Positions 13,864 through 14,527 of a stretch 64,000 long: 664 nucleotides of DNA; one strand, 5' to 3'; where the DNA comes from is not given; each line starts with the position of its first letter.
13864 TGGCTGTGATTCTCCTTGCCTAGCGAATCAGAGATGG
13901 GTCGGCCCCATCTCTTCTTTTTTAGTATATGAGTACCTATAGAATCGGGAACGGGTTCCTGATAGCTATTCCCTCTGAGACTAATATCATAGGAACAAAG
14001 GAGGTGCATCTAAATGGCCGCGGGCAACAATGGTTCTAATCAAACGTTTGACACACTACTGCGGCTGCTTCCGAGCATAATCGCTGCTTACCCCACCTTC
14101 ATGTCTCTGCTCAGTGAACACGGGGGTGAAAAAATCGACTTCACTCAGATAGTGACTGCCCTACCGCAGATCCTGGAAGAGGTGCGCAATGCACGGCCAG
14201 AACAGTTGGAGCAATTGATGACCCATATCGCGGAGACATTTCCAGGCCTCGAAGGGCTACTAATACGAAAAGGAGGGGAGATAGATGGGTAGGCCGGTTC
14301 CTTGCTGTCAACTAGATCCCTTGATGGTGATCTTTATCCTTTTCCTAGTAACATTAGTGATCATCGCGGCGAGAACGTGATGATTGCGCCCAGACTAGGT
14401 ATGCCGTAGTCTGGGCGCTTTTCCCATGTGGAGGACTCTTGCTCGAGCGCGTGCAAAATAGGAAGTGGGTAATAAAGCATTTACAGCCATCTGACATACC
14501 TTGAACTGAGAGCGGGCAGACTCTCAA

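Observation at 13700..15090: Unannotated tandem duplication: 26-aa hydrophobic micro-ORF + terminator + promoter + 92-aa helical protein, twice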

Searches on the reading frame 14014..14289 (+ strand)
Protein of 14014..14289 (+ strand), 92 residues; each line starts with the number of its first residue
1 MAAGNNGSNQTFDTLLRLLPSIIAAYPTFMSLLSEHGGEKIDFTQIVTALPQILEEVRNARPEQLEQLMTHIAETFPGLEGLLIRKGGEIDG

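Call 5: search_protein_families(library=pfam, proteins=[window:14014-14289:+], max_evalue=1)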
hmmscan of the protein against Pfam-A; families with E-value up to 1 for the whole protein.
seq(92 aa): 1 family
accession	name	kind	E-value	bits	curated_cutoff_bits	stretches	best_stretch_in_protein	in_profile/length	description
PF09280.16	XPC-binding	-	0.084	13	26.4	0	54-79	13-38/57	XPC-binding domain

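Call 6: search_protein_families(library=ncbifam, proteins=[window:14014-14289:+], max_evalue=1)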
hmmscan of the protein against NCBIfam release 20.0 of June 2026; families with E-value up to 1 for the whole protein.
seq(92 aa): 0 families

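Call 23: find_related_loci(query=A3, collection=genome_contigs, flank=6000)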
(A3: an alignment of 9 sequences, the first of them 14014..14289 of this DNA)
Query A3 (92 aa) in genome_contigs; peptide patterns used: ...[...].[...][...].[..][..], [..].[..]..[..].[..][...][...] (x = any residue, [..] = any of these).
169 stretches matched a pattern; 1 encode a relative of the query (tblastn E <= 1e-3); 1 distinct loci.
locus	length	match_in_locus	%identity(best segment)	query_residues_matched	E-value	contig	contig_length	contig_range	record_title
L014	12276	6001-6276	78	1-92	2e-47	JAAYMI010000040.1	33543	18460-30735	MAG: Bacillota bacterium isolate AS20ysBPTH_179 17775_AS20, whole genome shotgun sequence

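Call 32: predict_structure(alignment_id=A4)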
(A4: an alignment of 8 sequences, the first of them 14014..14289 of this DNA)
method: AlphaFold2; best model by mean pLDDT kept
length: 92 residues; sequences in the alignment: 8
mean_pLDDT: 55.0   pTM: 0.28
mean pLDDT of the five models: 55.0, 52.4, 50.6, 47.6, 46.1
residues with pLDDT >= 90: 0; 70-90: 0; 50-70: 72; < 50: 20
segments of 3 or more residues with pLDDT < 50: 1-10, 84-92
pLDDT, mean of each block of 10 residues (from residue 1): 43 59 61 56 58 60 58 58 45 34
secondary structure, 60 per line:
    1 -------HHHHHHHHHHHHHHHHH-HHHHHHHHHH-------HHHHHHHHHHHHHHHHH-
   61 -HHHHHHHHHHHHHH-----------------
elements in order: H8-24 H26-35 H43-59 H62-75

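Call 35: search_protein_representatives(alignment_id=A4)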
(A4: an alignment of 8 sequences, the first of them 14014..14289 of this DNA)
Query: 8 sequences, 92 profile positions. Proteins with E-value up to 0.001 (for the whole library): 17; up to 1e-10: 4; up to 1e-30: 2. The best 17 are listed.
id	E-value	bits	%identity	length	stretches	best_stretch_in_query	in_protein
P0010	4.1e-42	158.0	-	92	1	1-92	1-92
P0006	1.5e-32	127.4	-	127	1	19-92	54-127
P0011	2.7e-15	72.1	-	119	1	39-91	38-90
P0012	1.7e-11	59.9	-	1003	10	3-25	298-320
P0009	1.7e-10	56.7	-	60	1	1-59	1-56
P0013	5.3e-09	51.9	-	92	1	6-89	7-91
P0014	8.6e-09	51.2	-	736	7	4-38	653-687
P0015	2.2e-07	46.7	-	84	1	9-86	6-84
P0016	3.2e-06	43.0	-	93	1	10-87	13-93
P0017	4.0e-06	42.7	-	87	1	6-85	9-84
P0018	6.5e-06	42.0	-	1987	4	26-86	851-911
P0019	1.3e-05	41.0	-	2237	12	33-87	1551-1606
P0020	1.8e-05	40.6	-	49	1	14-41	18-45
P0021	1.8e-04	37.4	-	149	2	4-86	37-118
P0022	2.3e-04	37.0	-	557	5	30-78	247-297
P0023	5.0e-04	36.0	-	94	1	8-81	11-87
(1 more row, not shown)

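Call 39: find_homologous_proteins(query=A6, max_evalue=0.001)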
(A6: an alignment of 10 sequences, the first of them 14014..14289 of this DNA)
Query A6 (10 sequences) (92 aa, profile of the alignment): 22 proteins with E <= 0.001 among 4539 candidates.
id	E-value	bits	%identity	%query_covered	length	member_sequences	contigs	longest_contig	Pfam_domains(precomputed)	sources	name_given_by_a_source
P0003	2.9e-30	122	50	93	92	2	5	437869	-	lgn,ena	-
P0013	5.1e-28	115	27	72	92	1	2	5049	-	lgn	-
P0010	9.7e-28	114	99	100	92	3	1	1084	-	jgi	jgi:hypothetical protein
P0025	3.3e-27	112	68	100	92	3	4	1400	-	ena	-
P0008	2.4e-26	109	79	100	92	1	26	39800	-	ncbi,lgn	-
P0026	8.0e-26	108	68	100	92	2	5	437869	-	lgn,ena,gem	-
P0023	1.4e-25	107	31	77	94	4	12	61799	-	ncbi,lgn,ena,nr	ncbi:MAG: hypothetical protein GX979_11990 [Firmicutes bacterium]|nr:hypothetical protein [Bacillota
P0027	1.4e-25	107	32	78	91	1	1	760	-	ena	-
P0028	1.7e-25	107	32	78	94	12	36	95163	-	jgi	jgi:hypothetical protein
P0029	4.9e-25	105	32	78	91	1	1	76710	-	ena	-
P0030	5.1e-25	105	35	87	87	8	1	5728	-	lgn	-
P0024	5.3e-25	105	31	66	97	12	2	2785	-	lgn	-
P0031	6.7e-25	105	33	78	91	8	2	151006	-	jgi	-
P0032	1.0e-24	104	78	100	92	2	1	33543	-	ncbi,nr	ncbi:MAG: hypothetical protein GX195_02980 [Firmicutes bacterium]|nr:hypothetical protein [Bacillota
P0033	2.5e-24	103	33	72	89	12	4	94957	-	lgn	-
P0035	1.5e-20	91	56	92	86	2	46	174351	-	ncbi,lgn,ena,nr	ncbi:MAG: hypothetical protein GX205_05155 [Firmicutes bacterium]|nr:hypothetical protein [Bacillota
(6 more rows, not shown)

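Call 40: find_encoding_contigs(protein=P0035, flank=4000, max_places=2)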
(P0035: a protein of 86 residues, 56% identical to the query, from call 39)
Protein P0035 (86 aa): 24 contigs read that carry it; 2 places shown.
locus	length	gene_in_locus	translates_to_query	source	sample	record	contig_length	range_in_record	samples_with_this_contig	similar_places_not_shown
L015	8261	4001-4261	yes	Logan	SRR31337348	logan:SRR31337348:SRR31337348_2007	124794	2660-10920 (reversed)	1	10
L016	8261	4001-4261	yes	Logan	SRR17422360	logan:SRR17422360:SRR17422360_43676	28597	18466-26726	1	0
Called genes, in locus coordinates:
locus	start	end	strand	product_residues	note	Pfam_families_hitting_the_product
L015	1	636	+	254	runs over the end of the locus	PF13847:Methyltransf_31 (weak), PF08241:Methyltransf_11, PF08242:Methyltransf_12, PF13649:Methyltransf_25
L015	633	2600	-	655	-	PF05448:AXE1 (weak), PF02129:Peptidase_S15 (faint), PF00326:Peptidase_S9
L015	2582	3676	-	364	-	PF03133:TTL (faint), PF14398:ATPgrasp_YheCD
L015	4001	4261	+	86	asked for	-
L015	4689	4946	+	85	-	-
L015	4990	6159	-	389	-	PF00465:Fe-ADH, PF13685:Fe-ADH_2 (weak), PF25137:ADH_Fe_C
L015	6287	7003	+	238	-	PF05116:S6PP, PF08282:Hydrolase_3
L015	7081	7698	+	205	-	PF02659:Mntp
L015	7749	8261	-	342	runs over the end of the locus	PF00356:LacI, PF00532:Peripla_BP_1, PF13407:Peripla_BP_4, PF13377:Peripla_BP_3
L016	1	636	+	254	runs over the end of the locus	PF13847:Methyltransf_31 (weak), PF08241:Methyltransf_11, PF08242:Methyltransf_12, PF13649:Methyltransf_25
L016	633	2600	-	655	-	PF05448:AXE1 (weak), PF02129:Peptidase_S15 (faint), PF00326:Peptidase_S9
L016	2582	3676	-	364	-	PF03133:TTL (faint), PF14398:ATPgrasp_YheCD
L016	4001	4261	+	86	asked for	-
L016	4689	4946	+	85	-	-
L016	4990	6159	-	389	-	PF00465:Fe-ADH, PF13685:Fe-ADH_2 (weak), PF25137:ADH_Fe_C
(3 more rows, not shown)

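Call 41: find_encoding_contigs(protein=P0023, flank=4000, max_places=2)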
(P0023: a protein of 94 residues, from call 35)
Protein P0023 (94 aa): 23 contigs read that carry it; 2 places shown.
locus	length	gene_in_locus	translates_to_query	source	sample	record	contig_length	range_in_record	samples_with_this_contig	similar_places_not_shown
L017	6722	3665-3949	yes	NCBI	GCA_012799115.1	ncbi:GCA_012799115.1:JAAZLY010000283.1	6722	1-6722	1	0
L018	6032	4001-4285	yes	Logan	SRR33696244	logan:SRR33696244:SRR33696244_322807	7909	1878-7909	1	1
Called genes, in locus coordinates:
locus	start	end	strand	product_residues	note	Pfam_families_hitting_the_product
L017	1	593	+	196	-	?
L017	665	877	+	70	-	PF05979:DUF896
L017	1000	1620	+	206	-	PF00081:Sod_Fe_N, PF02777:Sod_Fe_C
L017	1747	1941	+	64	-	-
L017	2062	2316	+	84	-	-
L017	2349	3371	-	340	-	PF14398:ATPgrasp_YheCD, PF02655:ATP-grasp_3 (faint)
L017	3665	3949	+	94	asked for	-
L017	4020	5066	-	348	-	PF13439:Glyco_transf_4, PF13579:Glyco_trans_4_4 (weak)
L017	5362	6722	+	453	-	PF13477:Glyco_trans_4_2, PF13439:Glyco_transf_4, PF13579:Glyco_trans_4_4, PF00534:Glycos_transf_1 (weak), PF13692:Glyco_trans_1_4, PF00535:Glycos_transf_2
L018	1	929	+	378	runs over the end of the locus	PF07992:Pyr_redox_2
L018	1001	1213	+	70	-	PF05979:DUF896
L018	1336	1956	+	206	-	PF00081:Sod_Fe_N, PF02777:Sod_Fe_C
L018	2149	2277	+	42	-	-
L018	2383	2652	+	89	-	-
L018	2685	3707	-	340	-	PF14398:ATPgrasp_YheCD, PF02655:ATP-grasp_3 (faint)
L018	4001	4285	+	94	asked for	-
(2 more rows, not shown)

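Call 42: find_encoding_contigs(protein=P0031, flank=4000, max_places=2)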
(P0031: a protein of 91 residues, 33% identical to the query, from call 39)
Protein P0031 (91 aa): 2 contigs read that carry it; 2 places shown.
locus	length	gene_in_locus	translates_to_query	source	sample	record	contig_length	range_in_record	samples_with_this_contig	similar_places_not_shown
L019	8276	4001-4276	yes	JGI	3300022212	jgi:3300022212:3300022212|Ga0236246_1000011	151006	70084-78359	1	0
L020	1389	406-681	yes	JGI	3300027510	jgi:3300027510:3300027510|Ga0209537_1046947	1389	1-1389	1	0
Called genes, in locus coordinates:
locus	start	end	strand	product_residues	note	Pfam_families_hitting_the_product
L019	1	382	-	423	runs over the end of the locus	PF01306:LacY_symp (faint), PF07690:MFS_1, PF13347:MFS_2, PF12832:MFS_1_like, PF03209:PUCC, PF07690:MFS_1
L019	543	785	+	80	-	PF00578:AhpC-TSA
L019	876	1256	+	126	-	PF00578:AhpC-TSA, PF08534:Redoxin (weak), PF10417:1-cysPrx_C (weak)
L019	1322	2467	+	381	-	PF07992:Pyr_redox_2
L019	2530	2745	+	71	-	-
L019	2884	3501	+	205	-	PF00081:Sod_Fe_N, PF02777:Sod_Fe_C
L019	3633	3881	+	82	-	-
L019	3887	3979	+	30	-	-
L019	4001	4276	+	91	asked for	-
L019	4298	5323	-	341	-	PF14398:ATPgrasp_YheCD, PF02655:ATP-grasp_3 (faint), PF03133:TTL (faint)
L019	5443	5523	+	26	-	-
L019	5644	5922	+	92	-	-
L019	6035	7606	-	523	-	-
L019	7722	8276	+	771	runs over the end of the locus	PF00270:DEAD, PF04851:ResIII (weak), PF00271:Helicase_C, PF22982:WHD_HRQ1, PF09369:MZB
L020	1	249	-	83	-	?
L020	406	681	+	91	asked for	-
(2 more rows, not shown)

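Call 74: search_protein_families(library=pfam, alignment_id=A8, max_evalue=0.00001)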
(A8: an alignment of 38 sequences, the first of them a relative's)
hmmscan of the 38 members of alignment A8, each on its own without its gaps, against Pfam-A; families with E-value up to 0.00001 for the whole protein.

A. member 1, L017:18-590:+ (191 aa): 0 families

B. families by the number of members that match (of 38 scanned): 11 families
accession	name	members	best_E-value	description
PF02777.23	Sod_Fe_C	9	8.5e-41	Iron/manganese superoxide dismutases, C-terminal domain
PF00081.27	Sod_Fe_N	9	1.3e-24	Iron/manganese superoxide dismutases, alpha-hairpin domain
PF07992.20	Pyr_redox_2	7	8.1e-20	Pyridine nucleotide-disulphide oxidoreductase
PF13439.12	Glyco_transf_4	2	7.1e-20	Glycosyltransferase Family 4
PF13579.12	Glyco_trans_4_4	2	1.8e-08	Glycosyl transferase 4-like domain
PF00270.35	DEAD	1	1.8e-34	DEAD/DEAH box helicase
PF09369.15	MZB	1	6.2e-21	MrfA Zn-binding domain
PF00271.37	Helicase_C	1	1.7e-13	Helicase conserved C-terminal domain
PF22982.3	WHD_HRQ1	1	1e-10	ATP-dependent helicase HRQ1, winged helix domain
PF04851.21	ResIII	1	2.5e-07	Type III restriction enzyme, res subunit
PF00070.33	Pyr_redox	1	3.3e-06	Pyridine nucleotide-disulphide oxidoreductase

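Call 87: search_protein_families(library=padloc, proteins=[window:14014-14289:+], max_evalue=0.1)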
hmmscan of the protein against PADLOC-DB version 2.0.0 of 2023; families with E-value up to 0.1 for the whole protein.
window:14014-14289:+ (92 aa): 0 families

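Call 88: search_protein_families(library=phrogs, proteins=[window:14014-14289:+], max_evalue=0.1)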
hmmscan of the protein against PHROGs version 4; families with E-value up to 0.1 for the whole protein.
window:14014-14289:+ (92 aa): 0 families

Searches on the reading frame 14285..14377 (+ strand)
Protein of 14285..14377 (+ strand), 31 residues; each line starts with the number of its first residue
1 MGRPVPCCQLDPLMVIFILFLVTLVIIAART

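Call 5: search_protein_families(library=pfam, proteins=[window:14285-14377:+], max_evalue=1)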
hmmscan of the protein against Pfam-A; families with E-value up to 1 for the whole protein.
seq(31 aa): 0 families

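Call 6: search_protein_families(library=ncbifam, proteins=[window:14285-14377:+], max_evalue=1)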
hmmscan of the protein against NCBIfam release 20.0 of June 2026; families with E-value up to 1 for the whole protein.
seq(31 aa): 0 families

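Call 87: search_protein_families(library=padloc, proteins=[window:14285-14377:+], max_evalue=0.1)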
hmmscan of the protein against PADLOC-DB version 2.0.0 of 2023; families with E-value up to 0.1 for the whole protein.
seq(31 aa): 0 families

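Call 88: search_protein_families(library=phrogs, proteins=[window:14285-14377:+], max_evalue=0.1)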
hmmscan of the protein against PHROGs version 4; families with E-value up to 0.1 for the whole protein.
seq(31 aa): 1 family
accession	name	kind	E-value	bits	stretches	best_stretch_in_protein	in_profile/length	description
phrog_32177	-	unknown function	0.063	13.8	1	4-21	18-36/36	-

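Call 104: search_solved_structures(query=window:14285-14377:+, max_evalue=10)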
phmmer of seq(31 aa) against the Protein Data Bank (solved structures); distinct sequences matched with E-value up to 10: 1.
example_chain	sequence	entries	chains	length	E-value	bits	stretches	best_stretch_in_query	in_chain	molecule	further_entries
4ri2_A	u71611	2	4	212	0.51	14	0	5-23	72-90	Photosystem II 22 kDa protein, chloroplastic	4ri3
